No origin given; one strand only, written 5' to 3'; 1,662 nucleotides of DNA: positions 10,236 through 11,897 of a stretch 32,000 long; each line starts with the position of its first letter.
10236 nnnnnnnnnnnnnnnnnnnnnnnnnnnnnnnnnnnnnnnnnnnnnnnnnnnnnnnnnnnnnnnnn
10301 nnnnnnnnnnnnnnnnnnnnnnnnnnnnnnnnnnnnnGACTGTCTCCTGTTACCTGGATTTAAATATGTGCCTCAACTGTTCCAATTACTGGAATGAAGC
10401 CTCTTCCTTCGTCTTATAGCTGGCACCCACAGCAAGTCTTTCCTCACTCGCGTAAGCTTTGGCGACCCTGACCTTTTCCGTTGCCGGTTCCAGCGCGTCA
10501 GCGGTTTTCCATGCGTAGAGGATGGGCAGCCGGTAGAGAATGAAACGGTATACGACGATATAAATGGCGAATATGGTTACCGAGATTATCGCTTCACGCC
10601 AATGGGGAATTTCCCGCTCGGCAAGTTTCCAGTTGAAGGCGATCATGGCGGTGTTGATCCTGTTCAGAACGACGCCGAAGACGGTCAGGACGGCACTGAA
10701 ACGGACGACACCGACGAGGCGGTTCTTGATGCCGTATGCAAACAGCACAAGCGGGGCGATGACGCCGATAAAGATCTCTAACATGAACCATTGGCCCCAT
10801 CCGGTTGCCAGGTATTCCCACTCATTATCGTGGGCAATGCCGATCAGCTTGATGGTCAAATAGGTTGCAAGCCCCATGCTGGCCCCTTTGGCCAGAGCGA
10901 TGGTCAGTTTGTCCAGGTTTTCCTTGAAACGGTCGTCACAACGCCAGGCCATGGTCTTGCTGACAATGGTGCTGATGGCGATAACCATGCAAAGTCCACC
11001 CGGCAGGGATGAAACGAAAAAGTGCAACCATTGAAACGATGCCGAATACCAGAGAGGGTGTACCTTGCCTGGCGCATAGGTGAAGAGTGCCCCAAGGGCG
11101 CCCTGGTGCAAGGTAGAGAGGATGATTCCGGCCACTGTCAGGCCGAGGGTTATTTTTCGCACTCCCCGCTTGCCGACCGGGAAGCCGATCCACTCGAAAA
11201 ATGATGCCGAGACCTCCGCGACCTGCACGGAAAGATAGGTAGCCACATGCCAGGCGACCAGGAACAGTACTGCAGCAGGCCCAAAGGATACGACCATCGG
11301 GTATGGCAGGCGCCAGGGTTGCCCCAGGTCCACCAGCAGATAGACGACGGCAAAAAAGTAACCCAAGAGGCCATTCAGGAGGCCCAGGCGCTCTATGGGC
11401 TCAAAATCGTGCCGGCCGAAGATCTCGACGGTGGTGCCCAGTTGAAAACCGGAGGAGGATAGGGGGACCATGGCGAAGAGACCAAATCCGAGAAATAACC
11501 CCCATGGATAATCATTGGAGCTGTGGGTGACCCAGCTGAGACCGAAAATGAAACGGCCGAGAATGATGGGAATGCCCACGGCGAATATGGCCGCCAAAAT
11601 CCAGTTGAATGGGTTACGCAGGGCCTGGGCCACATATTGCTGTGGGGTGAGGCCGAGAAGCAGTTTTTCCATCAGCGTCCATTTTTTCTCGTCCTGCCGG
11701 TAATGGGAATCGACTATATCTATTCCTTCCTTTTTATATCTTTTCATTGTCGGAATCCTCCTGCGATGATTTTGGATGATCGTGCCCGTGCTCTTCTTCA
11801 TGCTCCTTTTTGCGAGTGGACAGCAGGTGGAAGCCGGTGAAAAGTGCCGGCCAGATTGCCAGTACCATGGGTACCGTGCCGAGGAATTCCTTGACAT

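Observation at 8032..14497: Sigma-54-driven ten-gene multiheme/NrfCD-type redox operon carrying its own signalling components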

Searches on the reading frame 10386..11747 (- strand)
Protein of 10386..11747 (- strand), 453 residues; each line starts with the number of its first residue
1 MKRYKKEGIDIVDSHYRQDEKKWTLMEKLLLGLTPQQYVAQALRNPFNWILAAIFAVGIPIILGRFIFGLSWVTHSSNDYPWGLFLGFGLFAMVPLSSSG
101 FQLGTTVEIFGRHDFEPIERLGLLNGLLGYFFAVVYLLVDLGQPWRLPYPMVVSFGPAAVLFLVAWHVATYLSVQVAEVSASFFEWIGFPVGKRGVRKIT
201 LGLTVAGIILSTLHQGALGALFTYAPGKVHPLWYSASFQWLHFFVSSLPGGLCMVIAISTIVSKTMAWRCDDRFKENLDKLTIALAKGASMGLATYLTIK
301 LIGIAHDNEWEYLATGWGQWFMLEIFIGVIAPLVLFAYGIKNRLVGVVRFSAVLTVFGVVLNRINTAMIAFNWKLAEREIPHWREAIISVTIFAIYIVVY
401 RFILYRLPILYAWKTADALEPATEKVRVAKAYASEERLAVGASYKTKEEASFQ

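Call 4: search_protein_families(library=pfam, proteins=[window:10386-11747:-], max_evalue=0.01)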
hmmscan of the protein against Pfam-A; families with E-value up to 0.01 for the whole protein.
window:10386-11747:- (453 aa): 0 families

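Call 5: search_protein_families(library=ncbifam, proteins=[window:10386-11747:-], max_evalue=0.01)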
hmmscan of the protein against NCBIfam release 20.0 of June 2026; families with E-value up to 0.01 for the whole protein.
window:10386-11747:- (453 aa): 3 families
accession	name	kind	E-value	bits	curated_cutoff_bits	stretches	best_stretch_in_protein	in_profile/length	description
NF045714.1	sulf_resp_HmcC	equivalog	1.7e-106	356.7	550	1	45-413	2-371/376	sulfate respiration complex protein HmcC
NF008133.1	PRK10881.1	equivalog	1.6e-47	162.8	450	1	43-410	11-374/377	Ni/Fe-hydrogenase cytochrome b subunit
NF041784.1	mnquin_red_QrcD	equivalog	1.1e-09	38.2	570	1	50-409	24-400/408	menaquinone reductase integral membrane subunit QrcD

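Call 41: search_solved_structures(query=window:10386-11747:-, max_evalue=0.01)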
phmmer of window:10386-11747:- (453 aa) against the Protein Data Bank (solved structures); distinct sequences matched with E-value up to 0.01: 0.

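Call 57: find_homologous_proteins(query=window:10386-11747:-, max_evalue=1e-10)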
Query window:10386-11747:- (453 aa): 3884 proteins with E <= 1e-10 among 8000 candidates; the best 120 are listed.
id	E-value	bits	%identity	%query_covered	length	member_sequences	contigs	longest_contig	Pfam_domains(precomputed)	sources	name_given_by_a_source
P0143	0.0e+0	1017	100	100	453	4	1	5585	-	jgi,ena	-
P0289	1.2e-280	949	91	100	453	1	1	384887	-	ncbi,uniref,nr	ncbi:polysulfide reductase [Geotalea sp. SG265]|uniref:polysulfide reductase n=1 Tax=Geotalea sp. SG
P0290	7.7e-279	943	91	100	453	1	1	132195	-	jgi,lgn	jgi:Ni/Fe-hydrogenase subunit HybB-like protein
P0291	8.7e-270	913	87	100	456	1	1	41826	-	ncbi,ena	-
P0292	5.3e-254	861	84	99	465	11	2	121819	-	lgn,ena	-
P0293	2.5e-249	846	82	99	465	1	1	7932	-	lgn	-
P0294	5.5e-249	845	84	96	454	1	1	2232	-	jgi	jgi:Ni/Fe-hydrogenase subunit HybB-like protein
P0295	4.1e-248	842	81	99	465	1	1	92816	-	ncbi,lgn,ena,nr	ncbi:MAG: polysulfide reductase-like [Geobacteraceae bacterium]|nr:MAG: polysulfide reductase-like [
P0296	9.8e-246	834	80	99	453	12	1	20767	-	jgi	jgi:Ni/Fe-hydrogenase subunit HybB-like protein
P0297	3.4e-245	832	81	99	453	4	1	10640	-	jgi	jgi:Ni/Fe-hydrogenase subunit HybB-like protein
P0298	1.1e-244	831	80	99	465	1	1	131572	-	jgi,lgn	jgi:Ni/Fe-hydrogenase subunit HybB-like protein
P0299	1.0e-243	827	79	99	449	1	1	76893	-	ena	-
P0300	1.4e-243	827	79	99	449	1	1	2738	-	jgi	jgi:Ni/Fe-hydrogenase subunit HybB-like protein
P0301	5.8e-243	825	80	99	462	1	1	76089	-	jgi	jgi:Ni/Fe-hydrogenase subunit HybB-like protein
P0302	1.6e-242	823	83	94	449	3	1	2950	-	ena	-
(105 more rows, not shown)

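Call 64: predict_structure(alignment_id=A2)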
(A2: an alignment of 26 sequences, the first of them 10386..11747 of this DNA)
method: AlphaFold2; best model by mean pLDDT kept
length: 453 residues; sequences in the alignment: 26
mean_pLDDT: 62.6   pTM: 0.60
mean pLDDT of the five models: 62.6, 54.0, 52.8, 51.5, 49.1
residues with pLDDT >= 90: 22; 70-90: 151; 50-70: 162; < 50: 118
segments of 3 or more residues with pLDDT < 50: 1-6, 8-12, 71-82, 146-165, 212-214, 216-237, 372-377, 413-453
pLDDT, mean of each block of 10 residues (from residue 1): 45 55 71 81 86 89 72 38 53 63 59 60 70 71 50 40 48 53 62 64 54 47 40 49 69 80 68 75 83 78 61 70 83 92 91 85 64 49 74 84 69 43 35 30 27 28
secondary structure, 60 per line:
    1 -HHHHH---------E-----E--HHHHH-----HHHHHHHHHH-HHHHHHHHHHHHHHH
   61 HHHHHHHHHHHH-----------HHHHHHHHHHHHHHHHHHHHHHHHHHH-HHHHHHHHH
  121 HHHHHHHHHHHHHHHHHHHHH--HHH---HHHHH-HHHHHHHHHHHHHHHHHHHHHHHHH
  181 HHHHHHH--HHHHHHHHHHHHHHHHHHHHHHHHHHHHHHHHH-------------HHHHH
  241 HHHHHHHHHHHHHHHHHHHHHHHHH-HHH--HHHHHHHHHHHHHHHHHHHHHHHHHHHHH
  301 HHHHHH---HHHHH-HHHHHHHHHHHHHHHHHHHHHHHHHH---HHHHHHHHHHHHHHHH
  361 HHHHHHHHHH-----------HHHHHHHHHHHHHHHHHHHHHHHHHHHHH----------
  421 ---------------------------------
elements in order: H2-6 H25-29 H35-44 H46-72 H84-110 H112-141 H150-154 H156-187 H190-222 H236-265 H272-306 H310-314 H316-341 H345-370 H382-410

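Call 66: fold_search(model_id=the predicted structure, library=pdb)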
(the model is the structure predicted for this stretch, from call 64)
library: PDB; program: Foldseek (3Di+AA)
matches with E <= 10: 293; with E <= 0.001: 6
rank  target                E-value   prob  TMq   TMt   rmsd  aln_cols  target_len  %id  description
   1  8k9e_C                4.2e-06  1.00  0.51  0.51   8.2       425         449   15  Cryo-EM structure of the photosynthetic alternative complex III from Chloroflexus aurantiacus at 3.3 angstrom (released 2024-03-06)
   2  6btm_C                3.9e-05  1.00  0.54  0.53   8.6       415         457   14  Structure of Alternative Complex III from Flavobacterium johnsoniae (Wild Type) (released 2018-05-09)
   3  6lod_C                4.1e-05  1.00  0.42  0.42  12.4       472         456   14  Cryo-EM structure of the air-oxidized photosynthetic alternative complex III from Roseiflexus castenholzii (released 2020-11-04)
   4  6f0k_C                1.4e-04  1.00  0.45  0.46   9.5       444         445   13  Alternative complex III (released 2018-05-09)
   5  8k9e_F                4.3e-04  1.00  0.40  0.44   9.2       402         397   13  Cryo-EM structure of the photosynthetic alternative complex III from Chloroflexus aurantiacus at 3.3 angstrom (released 2024-03-06)
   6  6btm_F                5.5e-04  1.00  0.45  0.49   8.1       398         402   16  Structure of Alternative Complex III from Flavobacterium johnsoniae (Wild Type) (released 2018-05-09)
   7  6rko_B                1.8e-02  0.99  0.34  0.38   9.6       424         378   12  Cryo-EM structure of the E. coli cytochrome bd-I oxidase at 2.68 A resolution (released 2019-10-16)
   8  7d5i_B                3.7e-02  0.98  0.31  0.37   9.8       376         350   14  Structure of Mycobacterium smegmatis bd complex in the apo-form. (released 2021-06-23)
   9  9r2g_D                4.1e-02  0.98  0.29  0.37  11.5       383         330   14  Cytochrome bd II oxidase qOR-2 type from Mycobacterium smegmatis (released 2026-03-04)
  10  8b4o_A                5.0e-02  1.00  0.41  0.42   9.1       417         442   12  Cryo-EM structure of cytochrome bd oxidase from C. glutamicum (released 2022-12-28)
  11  7oy2_C                7.6e-02  0.97  0.33  0.33  12.9       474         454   10  High resolution structure of cytochrome bd-II oxidase from E. coli (released 2021-12-15)
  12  7p5m_A                2.3e-01  0.14  0.12  0.13  30.2       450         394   11  Cryo-EM structure of human TTYH2 in lipid nanodiscs (released 2021-08-11)
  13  8tf5                  2.4e-01  0.21  0.15  0.17  25.7       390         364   12  Crystal structure of orphan G protein-coupled receptor 6, pseudoapo form (released 2024-12-04)
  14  7ose_A                2.5e-01  0.92  0.38  0.35  12.8       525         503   10  cytochrome bd-II type oxidase with bound aurachin D (released 2021-11-17)
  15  7d5i_A                3.0e-01  0.89  0.36  0.36  11.6       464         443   11  Structure of Mycobacterium smegmatis bd complex in the apo-form. (released 2021-06-23)
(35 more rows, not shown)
